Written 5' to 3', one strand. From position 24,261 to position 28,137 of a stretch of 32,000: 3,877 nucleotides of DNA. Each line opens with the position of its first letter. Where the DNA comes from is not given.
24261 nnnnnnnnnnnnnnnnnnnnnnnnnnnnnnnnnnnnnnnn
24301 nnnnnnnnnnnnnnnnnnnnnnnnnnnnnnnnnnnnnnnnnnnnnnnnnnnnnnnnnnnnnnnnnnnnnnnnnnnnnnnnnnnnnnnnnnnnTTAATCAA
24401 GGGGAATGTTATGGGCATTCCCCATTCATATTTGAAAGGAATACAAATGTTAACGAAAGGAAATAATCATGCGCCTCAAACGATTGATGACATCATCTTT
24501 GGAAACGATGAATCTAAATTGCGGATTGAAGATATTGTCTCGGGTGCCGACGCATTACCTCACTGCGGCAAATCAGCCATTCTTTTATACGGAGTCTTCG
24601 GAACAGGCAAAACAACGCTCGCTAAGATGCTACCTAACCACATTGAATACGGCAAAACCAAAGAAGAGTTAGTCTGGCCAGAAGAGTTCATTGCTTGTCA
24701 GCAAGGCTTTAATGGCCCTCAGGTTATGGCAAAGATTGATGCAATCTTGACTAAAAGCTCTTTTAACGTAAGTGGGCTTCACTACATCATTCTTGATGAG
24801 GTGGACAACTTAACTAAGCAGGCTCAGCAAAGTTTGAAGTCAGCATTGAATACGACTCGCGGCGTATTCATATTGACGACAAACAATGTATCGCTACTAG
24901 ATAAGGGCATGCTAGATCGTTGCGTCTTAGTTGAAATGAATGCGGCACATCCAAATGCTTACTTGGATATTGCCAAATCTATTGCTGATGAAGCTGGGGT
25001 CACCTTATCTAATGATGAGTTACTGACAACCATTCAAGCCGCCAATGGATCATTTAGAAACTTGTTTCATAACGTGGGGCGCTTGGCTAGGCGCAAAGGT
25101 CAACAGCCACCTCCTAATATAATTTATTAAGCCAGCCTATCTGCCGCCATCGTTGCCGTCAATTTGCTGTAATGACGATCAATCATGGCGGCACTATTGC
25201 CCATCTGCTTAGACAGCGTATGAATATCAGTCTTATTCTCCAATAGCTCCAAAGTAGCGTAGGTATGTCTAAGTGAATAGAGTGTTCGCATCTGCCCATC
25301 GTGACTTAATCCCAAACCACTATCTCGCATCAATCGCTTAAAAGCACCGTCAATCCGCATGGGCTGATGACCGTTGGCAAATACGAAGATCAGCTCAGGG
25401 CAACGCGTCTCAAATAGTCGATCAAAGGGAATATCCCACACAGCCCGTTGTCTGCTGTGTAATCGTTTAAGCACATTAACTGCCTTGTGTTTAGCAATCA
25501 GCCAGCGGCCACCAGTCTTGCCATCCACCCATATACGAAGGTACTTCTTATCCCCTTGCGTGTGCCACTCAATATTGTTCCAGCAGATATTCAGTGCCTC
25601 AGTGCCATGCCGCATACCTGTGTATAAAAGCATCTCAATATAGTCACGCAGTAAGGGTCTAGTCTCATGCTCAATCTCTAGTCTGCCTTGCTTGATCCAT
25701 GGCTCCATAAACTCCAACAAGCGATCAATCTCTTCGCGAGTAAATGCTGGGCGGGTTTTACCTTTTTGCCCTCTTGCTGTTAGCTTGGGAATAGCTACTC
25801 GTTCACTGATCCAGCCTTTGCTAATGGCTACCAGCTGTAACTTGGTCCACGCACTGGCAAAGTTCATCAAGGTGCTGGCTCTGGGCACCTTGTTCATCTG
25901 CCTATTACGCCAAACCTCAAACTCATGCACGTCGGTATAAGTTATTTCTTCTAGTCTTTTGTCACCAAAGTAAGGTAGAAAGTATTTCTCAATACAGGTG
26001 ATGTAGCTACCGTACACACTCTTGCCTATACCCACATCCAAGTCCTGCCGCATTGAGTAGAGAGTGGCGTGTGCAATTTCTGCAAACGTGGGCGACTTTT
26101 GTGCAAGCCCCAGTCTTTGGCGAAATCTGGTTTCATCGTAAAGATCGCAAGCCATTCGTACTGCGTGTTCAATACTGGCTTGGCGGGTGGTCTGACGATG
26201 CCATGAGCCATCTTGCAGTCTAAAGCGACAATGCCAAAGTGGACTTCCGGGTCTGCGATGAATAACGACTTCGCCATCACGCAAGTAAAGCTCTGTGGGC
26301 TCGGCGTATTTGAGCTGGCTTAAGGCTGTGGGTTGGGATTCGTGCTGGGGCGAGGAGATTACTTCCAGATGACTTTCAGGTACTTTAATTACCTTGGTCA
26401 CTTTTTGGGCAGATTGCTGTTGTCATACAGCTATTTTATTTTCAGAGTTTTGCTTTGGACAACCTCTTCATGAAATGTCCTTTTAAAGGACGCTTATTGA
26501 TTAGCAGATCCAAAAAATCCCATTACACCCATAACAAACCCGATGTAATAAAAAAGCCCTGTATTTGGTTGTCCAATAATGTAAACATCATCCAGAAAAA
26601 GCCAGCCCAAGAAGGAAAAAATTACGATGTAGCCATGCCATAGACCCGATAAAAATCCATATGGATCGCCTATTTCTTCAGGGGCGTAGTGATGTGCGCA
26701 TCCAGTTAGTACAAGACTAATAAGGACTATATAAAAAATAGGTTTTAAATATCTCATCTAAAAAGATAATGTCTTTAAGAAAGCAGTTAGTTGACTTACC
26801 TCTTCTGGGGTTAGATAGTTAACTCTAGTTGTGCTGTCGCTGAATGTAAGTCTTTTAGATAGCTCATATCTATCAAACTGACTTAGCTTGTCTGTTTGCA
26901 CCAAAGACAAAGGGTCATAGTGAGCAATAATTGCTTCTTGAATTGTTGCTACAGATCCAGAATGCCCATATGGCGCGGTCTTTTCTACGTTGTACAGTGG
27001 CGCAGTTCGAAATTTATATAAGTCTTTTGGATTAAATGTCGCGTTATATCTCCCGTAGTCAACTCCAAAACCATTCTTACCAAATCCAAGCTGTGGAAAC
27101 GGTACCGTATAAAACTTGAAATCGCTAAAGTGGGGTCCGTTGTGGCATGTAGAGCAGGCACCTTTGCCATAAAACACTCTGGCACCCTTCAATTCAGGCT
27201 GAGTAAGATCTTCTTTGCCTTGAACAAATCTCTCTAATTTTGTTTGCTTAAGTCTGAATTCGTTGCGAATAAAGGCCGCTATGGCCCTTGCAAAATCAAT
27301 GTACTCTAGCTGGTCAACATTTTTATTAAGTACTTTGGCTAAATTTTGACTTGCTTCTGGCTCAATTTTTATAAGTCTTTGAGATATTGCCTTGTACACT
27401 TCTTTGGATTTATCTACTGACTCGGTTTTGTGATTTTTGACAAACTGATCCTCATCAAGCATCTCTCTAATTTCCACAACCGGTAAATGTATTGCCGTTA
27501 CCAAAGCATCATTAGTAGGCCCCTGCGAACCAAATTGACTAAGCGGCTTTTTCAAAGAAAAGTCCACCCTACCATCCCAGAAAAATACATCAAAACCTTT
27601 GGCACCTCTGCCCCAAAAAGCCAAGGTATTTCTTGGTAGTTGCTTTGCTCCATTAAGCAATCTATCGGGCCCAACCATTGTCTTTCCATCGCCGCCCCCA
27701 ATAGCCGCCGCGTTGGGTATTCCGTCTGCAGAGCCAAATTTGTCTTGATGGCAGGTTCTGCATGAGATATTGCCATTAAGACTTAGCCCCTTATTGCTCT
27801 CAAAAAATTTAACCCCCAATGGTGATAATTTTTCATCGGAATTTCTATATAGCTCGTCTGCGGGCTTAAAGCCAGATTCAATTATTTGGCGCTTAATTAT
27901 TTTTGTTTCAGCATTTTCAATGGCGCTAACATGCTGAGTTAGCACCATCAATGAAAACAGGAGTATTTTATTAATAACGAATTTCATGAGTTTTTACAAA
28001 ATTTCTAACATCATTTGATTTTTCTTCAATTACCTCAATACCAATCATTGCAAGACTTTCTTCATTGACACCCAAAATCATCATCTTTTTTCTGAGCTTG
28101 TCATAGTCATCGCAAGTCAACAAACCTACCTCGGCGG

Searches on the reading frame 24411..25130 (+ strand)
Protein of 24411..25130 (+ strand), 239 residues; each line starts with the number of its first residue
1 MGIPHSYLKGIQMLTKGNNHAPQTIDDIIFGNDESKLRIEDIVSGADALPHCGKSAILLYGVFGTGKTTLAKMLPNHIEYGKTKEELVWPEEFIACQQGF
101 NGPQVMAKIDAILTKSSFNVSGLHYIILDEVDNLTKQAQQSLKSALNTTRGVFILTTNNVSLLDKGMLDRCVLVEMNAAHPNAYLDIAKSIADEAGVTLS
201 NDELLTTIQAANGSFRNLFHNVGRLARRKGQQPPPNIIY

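Call 13: search_protein_families(library=padloc, proteins=[window:24411-25130:+], max_evalue=0.01)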
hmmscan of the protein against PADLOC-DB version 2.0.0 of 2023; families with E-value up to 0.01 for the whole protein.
window:24411-25130:+ (239 aa): 9 families
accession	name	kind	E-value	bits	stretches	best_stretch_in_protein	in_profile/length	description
PDLC00915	TRIP13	-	7.4e-06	23.6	1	56-136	65-147/302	TRIP13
PDLC02195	IetA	-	0.00033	18.1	1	55-79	138-162/395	-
PDLC02350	AbiO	-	0.0016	15.3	1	49-165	191-300/468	AbiO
PDLC04140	mad8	-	0.0017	16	1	54-146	27-115/314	mads_8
PDLC02196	IetA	-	0.0022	15.5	1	54-78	122-146/374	-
PDLC04787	PDC-S01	-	0.0022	14.9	1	57-165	30-134/412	-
PDLC00914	TRIP13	-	0.0033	14.9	0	57-138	74-159/302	TRIP13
PDLC01994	RtcR_PspF1--CARF_AAA_HTH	-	0.006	13.7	0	57-98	184-217/468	-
PDLC02372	Nhi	-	0.0069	13.1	1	54-163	199-301/470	-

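Call 14: search_protein_families(library=ncbifam, proteins=[window:24411-25130:+], max_evalue=0.001)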
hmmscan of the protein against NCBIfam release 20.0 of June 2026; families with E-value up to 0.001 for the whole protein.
window:24411-25130:+ (239 aa): 26 families (the best 25 are shown)
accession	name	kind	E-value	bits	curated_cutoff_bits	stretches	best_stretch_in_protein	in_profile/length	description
NF001679.0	PRK00440.1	equivalog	9.1e-17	61.1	303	1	20-217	12-200/322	replication factor C small subunit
NF009067.0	PRK12402.1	equivalog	4.3e-12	45.6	317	1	20-217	9-222/340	replication factor C small subunit 2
NF003229.0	PRK04195.1-5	equivalog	9.5e-12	44.3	280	1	21-220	12-206/413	replication factor C large subunit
TIGR02397.1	dnaX_nterm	equivalog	2.2e-10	40.3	250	1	126-218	121-215/355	DNA polymerase III subunit gamma/tau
NF004962.0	PRK06305.1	equivalog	9.2e-10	38.3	559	1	57-217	42-218/465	DNA polymerase III subunits gamma and tau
NF003231.0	PRK04195.2-1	equivalog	4.8e-09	35.5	442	1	20-221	11-204/517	replication factor C large subunit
NF003233.0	PRK04195.2-3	equivalog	6.6e-09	35.1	471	1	19-225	6-204/504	replication factor C large subunit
NF011523.0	PRK14962.1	equivalog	1.9e-08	33.5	576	1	125-220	120-217/474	DNA polymerase III subunits gamma and tau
NF003230.0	PRK04195.1-6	equivalog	6e-08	31.8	441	1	21-221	9-201/494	replication factor C large subunit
NF011522.0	PRK14961.1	equivalog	3e-07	29.6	562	1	126-218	123-217/363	DNA polymerase III subunits gamma and tau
NF003234.0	PRK04195.2-4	equivalog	1.2e-06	27.7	529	1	20-227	7-216/497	replication factor C large subunit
NF003232.0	PRK04195.2-2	equivalog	2.1e-06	26.9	701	1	21-217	8-194/480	replication factor C large subunit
NF011512.0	PRK14950.1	equivalog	4.8e-06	26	593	1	126-218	124-218/585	DNA polymerase III subunits gamma and tau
NF004046.1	PRK05563.1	equivalog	4.9e-06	25.7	400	0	126-217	122-215/567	DNA polymerase III subunit gamma/tau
NF003159.0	PRK04132.1-4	equivalog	5.9e-06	24.6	999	1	122-217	635-732/852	replication factor C small subunit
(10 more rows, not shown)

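Call 47: search_protein_families(library=pfam, proteins=[window:24411-25127:+], max_evalue=0.01)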
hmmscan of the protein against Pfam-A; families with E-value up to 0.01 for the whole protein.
window:24411-25127:+ (239 aa): 14 families
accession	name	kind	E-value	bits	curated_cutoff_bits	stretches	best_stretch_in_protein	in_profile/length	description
PF00004.35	AAA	-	3.9e-10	40.7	21.2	1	57-171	1-123/131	ATPase family associated with various cellular activities (AAA)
PF13401.12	AAA_22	-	1.7e-07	32.1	27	1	53-84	4-33/130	AAA domain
PF13173.12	AAA_14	-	2.6e-05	24.7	27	1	55-165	3-105/129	AAA domain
PF07728.20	AAA_5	-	3.4e-05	24.3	22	1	57-163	2-107/139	AAA domain (dynein-related subfamily)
PF13479.12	AAA_24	-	0.00017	22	27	1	56-144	4-86/195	AAA domain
PF13177.12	DNA_pol3_delta2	-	0.00059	20.3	27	0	111-178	91-159/161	DNA polymerase III, delta subunit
PF13238.12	AAA_18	-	0.00098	20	29.4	1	57-119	1-66/128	AAA domain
PF13191.12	AAA_16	-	0.0017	19.3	32.6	0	55-85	25-52/167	AAA ATPase domain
PF25199.1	nSTAND_NTPase5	-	0.0023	18.2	34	0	121-159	95-133/145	Novel STAND NTPase 5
PF01078.27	Mg_chelatase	-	0.0027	17.6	20.3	0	51-80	19-48/207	Magnesium chelatase, subunit ChlI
PF24389.1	ORC-CDC6-like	-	0.0043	16.3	27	0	109-152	203-246/571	ORC-CDC6-like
PF05496.18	RuvB_N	-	0.0046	17.2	27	0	23-80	4-59/159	Holliday junction DNA helicase RuvB P-loop domain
PF10662.15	PduV-EutP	-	0.0059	16.9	21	0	56-85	3-33/143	Ethanolamine utilisation - propanediol utilisation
PF00270.35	DEAD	-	0.0079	16.4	26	0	109-150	105-146/167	DEAD/DEAH box helicase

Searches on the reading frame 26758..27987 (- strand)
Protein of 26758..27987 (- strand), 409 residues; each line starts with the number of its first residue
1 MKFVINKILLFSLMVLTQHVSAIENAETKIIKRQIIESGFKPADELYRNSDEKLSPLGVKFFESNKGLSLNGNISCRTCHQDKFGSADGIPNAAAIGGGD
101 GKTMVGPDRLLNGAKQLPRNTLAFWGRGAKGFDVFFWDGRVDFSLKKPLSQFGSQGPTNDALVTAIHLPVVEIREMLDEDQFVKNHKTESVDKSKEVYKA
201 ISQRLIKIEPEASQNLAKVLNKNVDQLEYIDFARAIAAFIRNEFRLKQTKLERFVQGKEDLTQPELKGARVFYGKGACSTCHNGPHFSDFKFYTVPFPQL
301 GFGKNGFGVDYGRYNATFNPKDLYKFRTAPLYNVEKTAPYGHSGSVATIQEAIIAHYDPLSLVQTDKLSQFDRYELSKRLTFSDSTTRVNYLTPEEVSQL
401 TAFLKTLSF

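Call 3: search_protein_families(library=ncbifam, proteins=[window:26758-27987:-], max_evalue=0.01)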
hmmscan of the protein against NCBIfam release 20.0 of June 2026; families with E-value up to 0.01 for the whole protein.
window:26758-27987:- (409 aa): 4 families
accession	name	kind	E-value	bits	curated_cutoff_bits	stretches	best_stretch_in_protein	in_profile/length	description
TIGR03981.2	SAM_quin_mod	hypoth_equivalog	4.4e-102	342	340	1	12-407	3-411/411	His-Xaa-Ser system-associated MauG-like protein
TIGR04039.1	MXAN_0977_Heme2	hypoth_equivalog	1e-22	80.7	362.85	1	207-407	113-321/336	MbnH family di-heme enzyme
TIGR03791.1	TTQ_mauG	equivalog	2.5e-13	49.9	443.85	1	232-379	126-266/291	tryptophan tryptophylquinone biosynthesis enzyme MauG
NF040606.1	CytoC_perox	subfamily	0.0096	15.2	150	0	316-352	416-452/524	di-heme-cytochrome C peroxidase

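Call 4: search_protein_families(library=pfam, proteins=[window:26758-27987:-], max_evalue=0.01)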
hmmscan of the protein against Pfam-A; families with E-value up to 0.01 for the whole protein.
window:26758-27987:- (409 aa): 4 families
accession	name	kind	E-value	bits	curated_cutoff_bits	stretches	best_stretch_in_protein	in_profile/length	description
PF03150.19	CCP_MauG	-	8.5e-16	59.4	25.6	1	57-259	6-148/149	Di-haem cytochrome c peroxidase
PF00034.26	Cytochrom_C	-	0.00053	21.7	21.3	0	388-408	71-90/90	Cytochrome c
PF09699.15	Paired_CXXCH_1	-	0.0033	17.5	20.6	0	275-292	6-22/41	Doubled CXXCH motif (Paired_CXXCH_1)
PF14522.11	Cytochrome_C7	-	0.0057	16.9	24.8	0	72-85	12-25/67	Cytochrome c7 and related cytochrome c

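Call 13: search_protein_families(library=padloc, proteins=[window:26758-27987:-], max_evalue=0.01)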
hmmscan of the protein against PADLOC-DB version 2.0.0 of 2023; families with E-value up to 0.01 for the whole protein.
window:26758-27987:- (409 aa): 1 family
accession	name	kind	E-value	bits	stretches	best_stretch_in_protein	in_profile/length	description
PDLC00397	SduA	-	0.0058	14.4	0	199-250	119-171/227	DUF4263 domain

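Call 41: search_solved_structures(query=window:26761-27987:-, max_evalue=0.001, show_alignments=3)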
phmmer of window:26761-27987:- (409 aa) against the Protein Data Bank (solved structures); distinct sequences matched with E-value up to 0.001: 27.
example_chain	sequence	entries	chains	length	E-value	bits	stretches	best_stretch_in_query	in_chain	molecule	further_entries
6e1c_A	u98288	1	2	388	1.5e-17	66.9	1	227-407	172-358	Di-heme enzyme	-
2c1u_A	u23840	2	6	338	2e-17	66.5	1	209-353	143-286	DI-HAEM CYTOCHROME C PEROXIDASE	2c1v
1zzh_A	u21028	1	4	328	1.1e-15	60.7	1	214-355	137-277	cytochrome c peroxidase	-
1iqc_A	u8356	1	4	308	3.3e-15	59.2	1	200-383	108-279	di-heme peroxidase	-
1eb7_A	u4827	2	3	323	3.8e-15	59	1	221-354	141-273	CYTOCHROME C551 PEROXIDASE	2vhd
1nml_A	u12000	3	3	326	5.1e-15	58.5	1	231-354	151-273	di-haem cytochrome c peroxidase | Cytochrome c peroxidase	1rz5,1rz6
3o5c_A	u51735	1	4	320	4.2e-14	55.5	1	229-358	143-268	Cytochrome c551 peroxidase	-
6qkn_A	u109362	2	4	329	6e-12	48.4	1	195-353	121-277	Cytochrome-c peroxidase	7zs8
6fu3_A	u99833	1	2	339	6.3e-12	48.4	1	195-353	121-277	Protein CcpR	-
9qdt_A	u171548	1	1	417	1.1e-10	44.3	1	235-353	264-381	Probable cytochrome c peroxidase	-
3hq8_A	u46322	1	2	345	1.2e-10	44.2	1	223-354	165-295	Cytochrome c551 peroxidase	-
3hq9_A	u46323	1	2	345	1.3e-10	44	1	224-354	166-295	Cytochrome c551 peroxidase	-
3hq6_A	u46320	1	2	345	2.6e-10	43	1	224-354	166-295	Cytochrome c551 peroxidase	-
4aao_A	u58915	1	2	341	3.2e-10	42.7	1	226-353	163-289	CYTOCHROME C551 PEROXIDASE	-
3hq7_A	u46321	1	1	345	7.6e-10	41.5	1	224-354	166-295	Cytochrome c551 peroxidase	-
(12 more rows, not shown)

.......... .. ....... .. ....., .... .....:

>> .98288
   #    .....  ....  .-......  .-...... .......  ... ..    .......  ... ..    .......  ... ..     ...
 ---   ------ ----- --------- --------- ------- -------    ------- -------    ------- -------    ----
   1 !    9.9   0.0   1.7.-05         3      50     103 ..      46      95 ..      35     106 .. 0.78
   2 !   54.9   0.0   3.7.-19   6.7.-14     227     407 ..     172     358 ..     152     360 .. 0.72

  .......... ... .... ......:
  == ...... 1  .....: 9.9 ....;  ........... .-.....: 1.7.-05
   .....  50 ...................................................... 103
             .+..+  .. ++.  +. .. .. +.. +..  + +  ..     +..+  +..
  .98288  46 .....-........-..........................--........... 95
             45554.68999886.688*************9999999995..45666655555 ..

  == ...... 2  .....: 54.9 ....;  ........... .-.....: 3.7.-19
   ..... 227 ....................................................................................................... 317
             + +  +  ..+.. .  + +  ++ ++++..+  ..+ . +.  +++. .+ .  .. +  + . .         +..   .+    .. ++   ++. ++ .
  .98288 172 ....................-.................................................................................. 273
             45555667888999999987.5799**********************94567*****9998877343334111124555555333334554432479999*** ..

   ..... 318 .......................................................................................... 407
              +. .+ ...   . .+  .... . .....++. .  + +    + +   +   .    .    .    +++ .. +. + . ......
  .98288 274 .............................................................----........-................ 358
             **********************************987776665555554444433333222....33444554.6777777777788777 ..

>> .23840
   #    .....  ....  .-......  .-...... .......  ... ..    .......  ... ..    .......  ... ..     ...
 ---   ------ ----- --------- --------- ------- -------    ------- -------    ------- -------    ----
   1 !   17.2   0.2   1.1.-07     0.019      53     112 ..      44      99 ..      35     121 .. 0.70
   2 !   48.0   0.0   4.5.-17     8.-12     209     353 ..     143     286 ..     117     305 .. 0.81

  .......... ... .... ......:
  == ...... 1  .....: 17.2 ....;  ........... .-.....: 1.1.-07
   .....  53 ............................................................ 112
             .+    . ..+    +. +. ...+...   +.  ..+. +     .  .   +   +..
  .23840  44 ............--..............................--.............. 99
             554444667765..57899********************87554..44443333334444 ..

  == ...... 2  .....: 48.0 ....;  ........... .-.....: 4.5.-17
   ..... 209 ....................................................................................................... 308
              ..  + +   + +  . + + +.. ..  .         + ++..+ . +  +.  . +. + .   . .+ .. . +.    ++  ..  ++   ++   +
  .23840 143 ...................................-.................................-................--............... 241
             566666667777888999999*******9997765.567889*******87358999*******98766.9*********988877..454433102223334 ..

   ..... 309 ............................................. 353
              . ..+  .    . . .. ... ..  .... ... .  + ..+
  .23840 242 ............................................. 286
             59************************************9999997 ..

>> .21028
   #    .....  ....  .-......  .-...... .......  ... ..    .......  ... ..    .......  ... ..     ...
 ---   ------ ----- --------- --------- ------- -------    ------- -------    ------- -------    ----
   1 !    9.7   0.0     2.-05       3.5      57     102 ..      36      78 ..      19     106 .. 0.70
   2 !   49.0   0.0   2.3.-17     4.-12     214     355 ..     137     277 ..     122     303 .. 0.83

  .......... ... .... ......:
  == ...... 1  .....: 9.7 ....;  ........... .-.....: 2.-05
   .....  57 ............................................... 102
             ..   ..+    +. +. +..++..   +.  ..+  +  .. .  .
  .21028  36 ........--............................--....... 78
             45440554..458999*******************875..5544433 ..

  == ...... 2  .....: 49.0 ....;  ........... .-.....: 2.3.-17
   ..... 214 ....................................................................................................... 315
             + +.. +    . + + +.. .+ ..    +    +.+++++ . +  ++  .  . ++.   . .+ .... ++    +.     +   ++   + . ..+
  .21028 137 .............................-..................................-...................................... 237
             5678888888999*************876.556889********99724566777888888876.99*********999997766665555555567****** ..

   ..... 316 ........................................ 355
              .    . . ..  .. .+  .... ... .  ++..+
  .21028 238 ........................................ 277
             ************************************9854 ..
